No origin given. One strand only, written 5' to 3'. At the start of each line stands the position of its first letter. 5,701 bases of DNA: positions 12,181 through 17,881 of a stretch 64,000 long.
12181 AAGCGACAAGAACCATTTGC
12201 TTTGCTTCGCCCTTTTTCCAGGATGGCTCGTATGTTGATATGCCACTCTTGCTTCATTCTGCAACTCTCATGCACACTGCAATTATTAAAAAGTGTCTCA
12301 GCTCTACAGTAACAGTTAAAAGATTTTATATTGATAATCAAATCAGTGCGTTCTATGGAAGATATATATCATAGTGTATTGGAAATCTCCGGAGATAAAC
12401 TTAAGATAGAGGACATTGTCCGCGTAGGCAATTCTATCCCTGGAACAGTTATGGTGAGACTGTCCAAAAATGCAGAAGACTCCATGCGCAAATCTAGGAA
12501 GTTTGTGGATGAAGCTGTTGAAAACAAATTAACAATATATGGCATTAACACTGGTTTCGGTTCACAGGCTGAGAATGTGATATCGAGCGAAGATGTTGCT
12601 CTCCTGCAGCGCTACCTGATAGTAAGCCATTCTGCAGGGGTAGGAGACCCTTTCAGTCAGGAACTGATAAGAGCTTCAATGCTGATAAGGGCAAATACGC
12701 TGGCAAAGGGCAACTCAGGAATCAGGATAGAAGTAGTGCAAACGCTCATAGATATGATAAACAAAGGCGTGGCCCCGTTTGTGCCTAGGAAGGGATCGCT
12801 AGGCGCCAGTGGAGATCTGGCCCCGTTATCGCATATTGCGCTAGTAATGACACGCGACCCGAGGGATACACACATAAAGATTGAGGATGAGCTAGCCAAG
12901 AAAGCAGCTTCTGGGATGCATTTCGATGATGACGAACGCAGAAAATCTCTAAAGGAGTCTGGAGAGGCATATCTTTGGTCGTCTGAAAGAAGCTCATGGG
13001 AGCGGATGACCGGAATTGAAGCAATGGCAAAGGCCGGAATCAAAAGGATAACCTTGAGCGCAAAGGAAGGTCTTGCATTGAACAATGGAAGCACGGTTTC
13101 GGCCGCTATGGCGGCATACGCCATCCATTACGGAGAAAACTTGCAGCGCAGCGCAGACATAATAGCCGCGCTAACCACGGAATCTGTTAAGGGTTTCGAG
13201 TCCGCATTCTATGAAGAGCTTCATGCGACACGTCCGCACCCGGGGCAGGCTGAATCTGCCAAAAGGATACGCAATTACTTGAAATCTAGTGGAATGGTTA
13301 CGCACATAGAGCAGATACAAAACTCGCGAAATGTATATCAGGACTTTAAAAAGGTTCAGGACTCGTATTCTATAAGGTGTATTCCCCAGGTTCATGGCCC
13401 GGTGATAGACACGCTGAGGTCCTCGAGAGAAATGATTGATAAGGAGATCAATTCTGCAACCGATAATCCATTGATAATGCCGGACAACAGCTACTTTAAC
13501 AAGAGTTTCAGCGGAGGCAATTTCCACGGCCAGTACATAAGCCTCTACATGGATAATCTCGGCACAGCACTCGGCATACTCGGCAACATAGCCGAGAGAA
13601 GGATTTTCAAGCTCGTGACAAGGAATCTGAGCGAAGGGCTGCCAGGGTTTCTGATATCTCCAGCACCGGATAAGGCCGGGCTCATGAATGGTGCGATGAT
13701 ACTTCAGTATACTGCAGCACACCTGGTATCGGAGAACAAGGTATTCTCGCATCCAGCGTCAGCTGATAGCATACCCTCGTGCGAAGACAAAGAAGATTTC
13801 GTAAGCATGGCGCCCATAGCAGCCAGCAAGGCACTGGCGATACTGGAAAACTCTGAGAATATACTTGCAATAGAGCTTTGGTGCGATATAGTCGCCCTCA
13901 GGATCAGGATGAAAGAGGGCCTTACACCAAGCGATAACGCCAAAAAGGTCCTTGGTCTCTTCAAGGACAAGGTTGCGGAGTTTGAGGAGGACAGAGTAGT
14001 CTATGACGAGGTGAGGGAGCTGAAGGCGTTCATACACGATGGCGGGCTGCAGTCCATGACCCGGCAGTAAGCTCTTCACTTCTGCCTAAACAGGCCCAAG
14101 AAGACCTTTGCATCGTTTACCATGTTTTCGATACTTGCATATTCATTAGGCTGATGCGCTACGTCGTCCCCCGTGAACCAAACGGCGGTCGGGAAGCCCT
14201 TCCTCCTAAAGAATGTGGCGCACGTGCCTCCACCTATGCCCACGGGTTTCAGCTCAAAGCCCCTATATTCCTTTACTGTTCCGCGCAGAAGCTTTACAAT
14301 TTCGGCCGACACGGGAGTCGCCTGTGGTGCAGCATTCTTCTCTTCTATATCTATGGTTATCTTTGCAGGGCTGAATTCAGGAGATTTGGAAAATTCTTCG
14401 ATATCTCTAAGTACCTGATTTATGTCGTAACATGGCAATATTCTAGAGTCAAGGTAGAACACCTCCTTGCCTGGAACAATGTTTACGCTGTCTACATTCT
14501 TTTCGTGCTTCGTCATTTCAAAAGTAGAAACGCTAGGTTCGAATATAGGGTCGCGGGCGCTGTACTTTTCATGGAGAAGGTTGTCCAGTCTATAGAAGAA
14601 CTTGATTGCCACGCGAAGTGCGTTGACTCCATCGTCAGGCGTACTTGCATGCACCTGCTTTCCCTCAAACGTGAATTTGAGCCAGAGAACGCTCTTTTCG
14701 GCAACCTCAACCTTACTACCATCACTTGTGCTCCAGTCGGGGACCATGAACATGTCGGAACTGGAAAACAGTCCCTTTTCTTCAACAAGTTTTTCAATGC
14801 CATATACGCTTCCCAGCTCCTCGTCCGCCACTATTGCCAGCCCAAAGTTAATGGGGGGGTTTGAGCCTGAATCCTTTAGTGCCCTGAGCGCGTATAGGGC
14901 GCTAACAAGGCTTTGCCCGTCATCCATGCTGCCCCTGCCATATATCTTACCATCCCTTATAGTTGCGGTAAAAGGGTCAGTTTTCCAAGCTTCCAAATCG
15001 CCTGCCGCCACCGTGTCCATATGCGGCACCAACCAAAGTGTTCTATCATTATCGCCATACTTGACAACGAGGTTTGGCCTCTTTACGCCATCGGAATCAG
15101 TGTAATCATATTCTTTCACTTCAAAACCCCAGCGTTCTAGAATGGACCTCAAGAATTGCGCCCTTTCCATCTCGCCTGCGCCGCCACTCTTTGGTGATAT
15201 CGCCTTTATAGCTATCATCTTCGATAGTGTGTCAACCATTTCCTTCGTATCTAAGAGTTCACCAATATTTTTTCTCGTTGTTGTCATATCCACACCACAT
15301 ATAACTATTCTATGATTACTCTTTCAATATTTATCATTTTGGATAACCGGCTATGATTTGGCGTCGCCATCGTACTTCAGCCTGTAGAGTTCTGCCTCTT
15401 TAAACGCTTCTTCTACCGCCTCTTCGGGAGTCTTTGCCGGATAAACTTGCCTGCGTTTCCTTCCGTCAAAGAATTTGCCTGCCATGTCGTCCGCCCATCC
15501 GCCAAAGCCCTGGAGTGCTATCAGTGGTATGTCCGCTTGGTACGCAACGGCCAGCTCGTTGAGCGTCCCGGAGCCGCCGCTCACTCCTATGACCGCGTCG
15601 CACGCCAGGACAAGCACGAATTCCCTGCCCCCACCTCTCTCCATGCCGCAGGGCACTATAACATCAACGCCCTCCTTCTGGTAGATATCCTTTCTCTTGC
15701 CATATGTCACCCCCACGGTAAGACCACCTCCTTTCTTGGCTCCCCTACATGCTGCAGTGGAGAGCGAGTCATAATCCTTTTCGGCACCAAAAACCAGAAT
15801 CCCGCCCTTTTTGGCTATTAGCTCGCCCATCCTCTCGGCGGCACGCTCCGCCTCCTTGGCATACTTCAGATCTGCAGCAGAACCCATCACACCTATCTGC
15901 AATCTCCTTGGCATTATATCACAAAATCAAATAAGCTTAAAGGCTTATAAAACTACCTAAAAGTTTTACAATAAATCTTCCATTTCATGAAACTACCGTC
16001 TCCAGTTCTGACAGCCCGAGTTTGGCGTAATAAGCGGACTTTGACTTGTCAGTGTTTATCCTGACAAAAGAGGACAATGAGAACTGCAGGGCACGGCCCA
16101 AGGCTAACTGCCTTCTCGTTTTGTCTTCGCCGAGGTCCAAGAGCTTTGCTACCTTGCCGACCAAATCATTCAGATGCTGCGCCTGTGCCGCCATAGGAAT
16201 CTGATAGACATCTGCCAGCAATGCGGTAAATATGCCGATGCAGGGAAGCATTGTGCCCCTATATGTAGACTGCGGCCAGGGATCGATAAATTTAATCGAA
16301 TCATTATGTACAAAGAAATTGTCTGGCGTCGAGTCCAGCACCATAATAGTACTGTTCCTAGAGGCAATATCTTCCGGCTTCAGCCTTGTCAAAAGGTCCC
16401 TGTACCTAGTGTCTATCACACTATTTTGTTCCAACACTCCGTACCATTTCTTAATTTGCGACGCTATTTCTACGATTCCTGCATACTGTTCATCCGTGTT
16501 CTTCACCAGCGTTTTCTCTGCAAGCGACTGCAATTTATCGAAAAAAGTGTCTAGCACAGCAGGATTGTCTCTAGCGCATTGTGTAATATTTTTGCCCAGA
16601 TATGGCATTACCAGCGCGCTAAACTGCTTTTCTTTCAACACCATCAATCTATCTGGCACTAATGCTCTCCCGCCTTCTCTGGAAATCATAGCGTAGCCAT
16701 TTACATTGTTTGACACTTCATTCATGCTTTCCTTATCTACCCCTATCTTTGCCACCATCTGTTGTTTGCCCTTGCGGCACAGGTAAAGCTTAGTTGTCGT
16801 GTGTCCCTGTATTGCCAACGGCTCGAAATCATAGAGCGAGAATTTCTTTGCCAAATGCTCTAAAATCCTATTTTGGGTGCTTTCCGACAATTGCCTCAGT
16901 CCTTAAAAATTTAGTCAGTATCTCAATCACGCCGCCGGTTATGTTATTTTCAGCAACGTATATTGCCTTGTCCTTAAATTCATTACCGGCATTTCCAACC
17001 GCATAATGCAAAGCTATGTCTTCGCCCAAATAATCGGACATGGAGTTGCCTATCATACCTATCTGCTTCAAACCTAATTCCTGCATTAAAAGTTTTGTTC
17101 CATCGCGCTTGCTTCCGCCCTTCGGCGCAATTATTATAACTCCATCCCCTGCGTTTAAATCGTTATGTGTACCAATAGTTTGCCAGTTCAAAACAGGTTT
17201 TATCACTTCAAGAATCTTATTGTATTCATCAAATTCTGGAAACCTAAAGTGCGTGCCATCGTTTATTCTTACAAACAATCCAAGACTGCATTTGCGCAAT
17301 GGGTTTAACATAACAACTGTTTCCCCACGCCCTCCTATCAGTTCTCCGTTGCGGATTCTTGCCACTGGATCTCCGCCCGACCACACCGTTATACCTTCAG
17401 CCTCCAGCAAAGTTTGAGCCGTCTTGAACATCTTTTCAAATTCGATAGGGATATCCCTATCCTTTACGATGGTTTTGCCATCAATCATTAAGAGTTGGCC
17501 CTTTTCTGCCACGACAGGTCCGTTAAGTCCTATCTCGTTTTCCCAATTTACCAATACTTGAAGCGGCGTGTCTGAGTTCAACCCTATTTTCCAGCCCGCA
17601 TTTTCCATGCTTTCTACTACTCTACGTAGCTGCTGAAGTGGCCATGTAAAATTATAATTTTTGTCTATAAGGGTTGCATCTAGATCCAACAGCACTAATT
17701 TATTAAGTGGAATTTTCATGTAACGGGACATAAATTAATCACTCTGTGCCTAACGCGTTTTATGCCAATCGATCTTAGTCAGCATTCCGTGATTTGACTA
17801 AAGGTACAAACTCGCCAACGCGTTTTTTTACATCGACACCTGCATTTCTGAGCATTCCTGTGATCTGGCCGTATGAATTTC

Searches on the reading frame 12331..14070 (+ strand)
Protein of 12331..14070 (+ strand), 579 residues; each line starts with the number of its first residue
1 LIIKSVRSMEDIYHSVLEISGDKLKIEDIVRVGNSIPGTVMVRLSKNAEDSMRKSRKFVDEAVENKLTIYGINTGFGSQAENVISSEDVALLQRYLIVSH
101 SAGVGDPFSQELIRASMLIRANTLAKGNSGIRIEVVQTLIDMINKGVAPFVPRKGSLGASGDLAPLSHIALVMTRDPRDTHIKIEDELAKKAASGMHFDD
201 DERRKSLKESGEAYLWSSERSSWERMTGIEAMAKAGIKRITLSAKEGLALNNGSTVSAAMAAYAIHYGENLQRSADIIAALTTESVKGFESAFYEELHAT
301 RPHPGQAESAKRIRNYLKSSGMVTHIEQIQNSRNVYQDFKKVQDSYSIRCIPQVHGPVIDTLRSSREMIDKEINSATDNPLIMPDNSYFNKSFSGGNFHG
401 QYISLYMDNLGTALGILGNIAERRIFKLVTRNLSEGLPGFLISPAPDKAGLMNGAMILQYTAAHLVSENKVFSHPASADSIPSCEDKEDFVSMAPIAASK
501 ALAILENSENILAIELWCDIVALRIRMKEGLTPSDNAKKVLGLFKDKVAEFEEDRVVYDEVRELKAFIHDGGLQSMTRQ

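Call 57: search_protein_families(library=pfam, proteins=[window:12331-14070:+], max_evalue=0.001)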
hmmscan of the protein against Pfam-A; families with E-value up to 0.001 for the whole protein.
window:12331-14070:+ (579 aa): 1 family
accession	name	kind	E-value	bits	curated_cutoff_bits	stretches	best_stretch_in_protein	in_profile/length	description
PF00221.24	Lyase_aromatic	-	1.2e-158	529.1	27.3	1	24-540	1-460/466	Aromatic amino acid lyase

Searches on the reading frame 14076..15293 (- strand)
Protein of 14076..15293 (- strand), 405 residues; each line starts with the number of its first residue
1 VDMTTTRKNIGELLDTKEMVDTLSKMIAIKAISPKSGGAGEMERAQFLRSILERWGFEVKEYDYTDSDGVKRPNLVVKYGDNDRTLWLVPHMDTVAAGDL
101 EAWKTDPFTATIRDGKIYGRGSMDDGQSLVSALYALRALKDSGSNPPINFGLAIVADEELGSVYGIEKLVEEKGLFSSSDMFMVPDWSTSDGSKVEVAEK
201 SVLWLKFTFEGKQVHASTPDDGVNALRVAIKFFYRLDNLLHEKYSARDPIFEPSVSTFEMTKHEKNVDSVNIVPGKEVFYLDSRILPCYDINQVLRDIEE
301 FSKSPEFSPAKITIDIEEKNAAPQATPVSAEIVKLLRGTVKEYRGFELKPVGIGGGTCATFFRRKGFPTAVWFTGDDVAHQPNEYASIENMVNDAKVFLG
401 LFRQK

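Call 57: search_protein_families(library=pfam, proteins=[window:14076-15293:-], max_evalue=0.001)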
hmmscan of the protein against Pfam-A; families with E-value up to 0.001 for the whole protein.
window:14076-15293:- (405 aa): 3 families
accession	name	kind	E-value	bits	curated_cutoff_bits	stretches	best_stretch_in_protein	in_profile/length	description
PF01546.33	Peptidase_M20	-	8.5e-35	121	24.6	1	91-402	5-204/206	Peptidase family M20/M25/M40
PF07687.19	M20_dimer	-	2.1e-16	60.3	21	1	198-303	2-100/107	Peptidase dimerisation domain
PF04389.22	Peptidase_M28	-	1.7e-05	25.1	21.3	1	74-190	1-97/193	Peptidase family M28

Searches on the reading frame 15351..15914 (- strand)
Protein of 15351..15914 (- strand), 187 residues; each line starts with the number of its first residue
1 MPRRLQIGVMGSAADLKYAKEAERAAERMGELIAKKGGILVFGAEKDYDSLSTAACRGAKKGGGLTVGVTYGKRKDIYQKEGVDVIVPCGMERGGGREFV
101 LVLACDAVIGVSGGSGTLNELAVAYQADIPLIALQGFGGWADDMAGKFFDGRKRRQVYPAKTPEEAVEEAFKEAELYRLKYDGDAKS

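Call 57: search_protein_families(library=pfam, proteins=[window:15351-15914:-], max_evalue=0.001)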
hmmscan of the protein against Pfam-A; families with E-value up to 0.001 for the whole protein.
window:15351-15914:- (187 aa): 1 family
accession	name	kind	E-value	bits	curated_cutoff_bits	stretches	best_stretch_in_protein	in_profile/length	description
PF18306.6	LDcluster4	-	2.2e-30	105.7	26.3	1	5-167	2-151/151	SLOG cluster4 family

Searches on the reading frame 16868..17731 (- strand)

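Call 57: search_protein_families(library=pfam, proteins=[window:16868-17731:-], max_evalue=0.001)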
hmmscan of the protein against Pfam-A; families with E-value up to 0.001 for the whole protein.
window:16868-17731:- (287 aa): 1 family
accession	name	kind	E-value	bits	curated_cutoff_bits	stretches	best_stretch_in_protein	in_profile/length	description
PF08282.18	Hydrolase_3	-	1.6e-11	44.9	20.9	1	14-272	2-255/255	haloacid dehalogenase-like hydrolase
